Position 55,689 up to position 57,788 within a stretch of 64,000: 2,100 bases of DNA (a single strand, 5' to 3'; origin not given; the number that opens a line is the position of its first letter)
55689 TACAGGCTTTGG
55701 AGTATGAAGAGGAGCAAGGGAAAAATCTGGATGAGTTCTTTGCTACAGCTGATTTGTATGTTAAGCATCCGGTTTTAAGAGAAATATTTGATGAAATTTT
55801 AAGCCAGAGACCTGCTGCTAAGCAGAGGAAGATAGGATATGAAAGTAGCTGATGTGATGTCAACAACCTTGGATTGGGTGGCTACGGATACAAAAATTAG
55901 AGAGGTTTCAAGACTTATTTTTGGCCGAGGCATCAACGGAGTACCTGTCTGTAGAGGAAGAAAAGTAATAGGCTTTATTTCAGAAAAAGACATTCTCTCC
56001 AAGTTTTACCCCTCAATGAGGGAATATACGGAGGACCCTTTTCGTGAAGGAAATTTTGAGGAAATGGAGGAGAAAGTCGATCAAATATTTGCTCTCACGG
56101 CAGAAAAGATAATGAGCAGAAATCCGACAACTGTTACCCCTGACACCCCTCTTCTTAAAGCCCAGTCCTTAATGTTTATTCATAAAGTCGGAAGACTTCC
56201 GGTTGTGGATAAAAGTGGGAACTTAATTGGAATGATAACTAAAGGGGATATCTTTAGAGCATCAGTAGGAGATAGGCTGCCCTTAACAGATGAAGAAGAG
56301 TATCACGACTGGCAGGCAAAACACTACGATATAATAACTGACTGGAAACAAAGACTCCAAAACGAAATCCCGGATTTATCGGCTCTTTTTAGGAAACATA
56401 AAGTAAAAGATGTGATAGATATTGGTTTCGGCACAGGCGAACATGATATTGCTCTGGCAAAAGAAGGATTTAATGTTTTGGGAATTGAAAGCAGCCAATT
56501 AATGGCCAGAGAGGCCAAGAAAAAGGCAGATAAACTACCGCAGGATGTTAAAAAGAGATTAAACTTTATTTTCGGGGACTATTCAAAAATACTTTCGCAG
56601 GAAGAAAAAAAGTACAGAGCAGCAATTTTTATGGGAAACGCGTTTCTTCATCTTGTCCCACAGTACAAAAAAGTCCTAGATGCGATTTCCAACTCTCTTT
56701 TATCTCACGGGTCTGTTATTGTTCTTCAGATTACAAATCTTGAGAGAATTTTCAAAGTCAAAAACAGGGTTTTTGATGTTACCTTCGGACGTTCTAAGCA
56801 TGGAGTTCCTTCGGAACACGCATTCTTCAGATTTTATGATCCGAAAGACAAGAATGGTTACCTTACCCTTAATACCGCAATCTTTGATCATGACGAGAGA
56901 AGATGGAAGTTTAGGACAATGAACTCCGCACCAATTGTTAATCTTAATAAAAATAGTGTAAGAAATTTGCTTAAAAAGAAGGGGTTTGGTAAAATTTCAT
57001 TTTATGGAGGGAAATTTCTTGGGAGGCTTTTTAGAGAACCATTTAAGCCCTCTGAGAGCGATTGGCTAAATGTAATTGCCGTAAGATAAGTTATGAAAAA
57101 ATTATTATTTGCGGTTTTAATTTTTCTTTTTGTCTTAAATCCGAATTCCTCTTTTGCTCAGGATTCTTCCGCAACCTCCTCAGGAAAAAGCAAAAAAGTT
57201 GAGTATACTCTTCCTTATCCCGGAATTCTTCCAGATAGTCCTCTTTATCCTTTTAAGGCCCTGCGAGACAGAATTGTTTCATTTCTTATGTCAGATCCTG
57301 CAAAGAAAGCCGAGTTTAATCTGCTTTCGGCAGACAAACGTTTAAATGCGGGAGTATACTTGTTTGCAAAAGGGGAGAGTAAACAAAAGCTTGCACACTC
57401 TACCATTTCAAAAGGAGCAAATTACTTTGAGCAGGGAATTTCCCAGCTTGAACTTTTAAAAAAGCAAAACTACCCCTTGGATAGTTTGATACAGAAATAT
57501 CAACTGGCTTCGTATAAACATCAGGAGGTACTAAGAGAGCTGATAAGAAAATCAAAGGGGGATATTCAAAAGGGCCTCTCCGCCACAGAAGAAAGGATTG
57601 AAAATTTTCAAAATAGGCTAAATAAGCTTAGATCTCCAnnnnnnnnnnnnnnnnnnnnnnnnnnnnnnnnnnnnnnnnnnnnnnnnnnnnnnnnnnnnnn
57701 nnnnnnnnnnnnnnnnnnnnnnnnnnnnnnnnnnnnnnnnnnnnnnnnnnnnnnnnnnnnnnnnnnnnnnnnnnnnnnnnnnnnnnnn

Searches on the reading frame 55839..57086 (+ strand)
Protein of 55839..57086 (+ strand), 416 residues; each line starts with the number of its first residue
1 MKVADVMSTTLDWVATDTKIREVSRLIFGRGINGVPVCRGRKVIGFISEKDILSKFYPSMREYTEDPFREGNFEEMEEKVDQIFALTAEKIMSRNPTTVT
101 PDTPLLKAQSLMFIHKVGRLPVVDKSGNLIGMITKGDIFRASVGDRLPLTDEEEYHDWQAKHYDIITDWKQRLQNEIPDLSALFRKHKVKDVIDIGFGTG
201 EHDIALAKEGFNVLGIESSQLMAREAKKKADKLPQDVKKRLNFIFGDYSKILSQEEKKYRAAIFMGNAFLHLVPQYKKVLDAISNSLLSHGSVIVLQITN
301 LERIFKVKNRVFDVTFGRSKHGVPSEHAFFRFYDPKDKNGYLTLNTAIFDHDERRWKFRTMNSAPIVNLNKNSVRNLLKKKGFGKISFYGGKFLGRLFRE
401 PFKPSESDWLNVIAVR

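Call 3: search_protein_families(library=pfam, proteins=[window:55839-57086:+], max_evalue=0.1)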
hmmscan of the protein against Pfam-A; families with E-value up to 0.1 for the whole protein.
window:55839-57086:+ (416 aa): 13 families
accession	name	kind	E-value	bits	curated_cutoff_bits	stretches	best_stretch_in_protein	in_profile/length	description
PF00571.33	CBS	-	5.6e-26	91.1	24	2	89-143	2-56/57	CBS domain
PF13649.12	Methyltransf_25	-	3.4e-10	40.9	27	1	192-289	1-95/97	Methyltransferase domain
PF13847.12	Methyltransf_31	-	1.4e-07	31.7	27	1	187-302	2-116/145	Methyltransferase domain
PF08241.18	Methyltransf_11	-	1.9e-06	28.8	21.2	1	193-294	1-94/95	Methyltransferase domain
PF13489.12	Methyltransf_23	-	1.2e-05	25.6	27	1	177-300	13-120/164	Methyltransferase domain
PF08242.18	Methyltransf_12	-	0.00013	23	30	1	193-288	1-93/98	Methyltransferase domain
PF02390.23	Methyltransf_4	-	0.00025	21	24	1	191-252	4-64/173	Putative methyltransferase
PF01209.24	Ubie_methyltran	-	0.0085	15.9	20.1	1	186-302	45-158/233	ubiE/COQ5 methyltransferase family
PF13679.12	Methyltransf_32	-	0.021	15.2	27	1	184-259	21-100/143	Methyltransferase domain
PF09445.16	Methyltransf_15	-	0.049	13.6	22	1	191-264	3-76/165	RNA cap guanine-N2 methyltransferase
PF22696.2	Putative_PNPOx_2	-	0.056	13.9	27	0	264-289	87-112/129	Pyridoxamine 5'-phosphate oxidase-like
PF01135.25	PCMT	-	0.061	13.5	20.3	1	187-250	72-135/210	Protein-L-isoaspartate(D-aspartate) O-methyltransferase (PCMT)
PF02353.26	CMAS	-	0.061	13.1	27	0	191-302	65-171/273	Mycolic acid cyclopropane synthetase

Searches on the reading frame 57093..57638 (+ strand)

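Call 3: search_protein_families(library=pfam, proteins=[window:57093-57638:+], max_evalue=0.1)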
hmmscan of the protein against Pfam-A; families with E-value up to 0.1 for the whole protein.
window:57093-57638:+ (182 aa): 2 families
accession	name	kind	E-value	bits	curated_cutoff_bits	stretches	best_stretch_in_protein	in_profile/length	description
PF18915.5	DUF5667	-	1.7e-11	44.8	27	1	44-150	1-92/99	Domain of unknown function (DUF5667)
PF12519.14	MDM10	-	0.04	13.2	25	1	70-178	285-379/442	Mitochondrial distribution and morphology protein 10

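Call 8: search_protein_families(library=phrogs, proteins=[window:57093-57638:+], max_evalue=0.1)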
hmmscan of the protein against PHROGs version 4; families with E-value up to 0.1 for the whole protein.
window:57093-57638:+ (182 aa): 1 family
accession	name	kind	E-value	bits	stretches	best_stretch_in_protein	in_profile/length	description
phrog_5962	-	unknown function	0.066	14.8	0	126-180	18-71/109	-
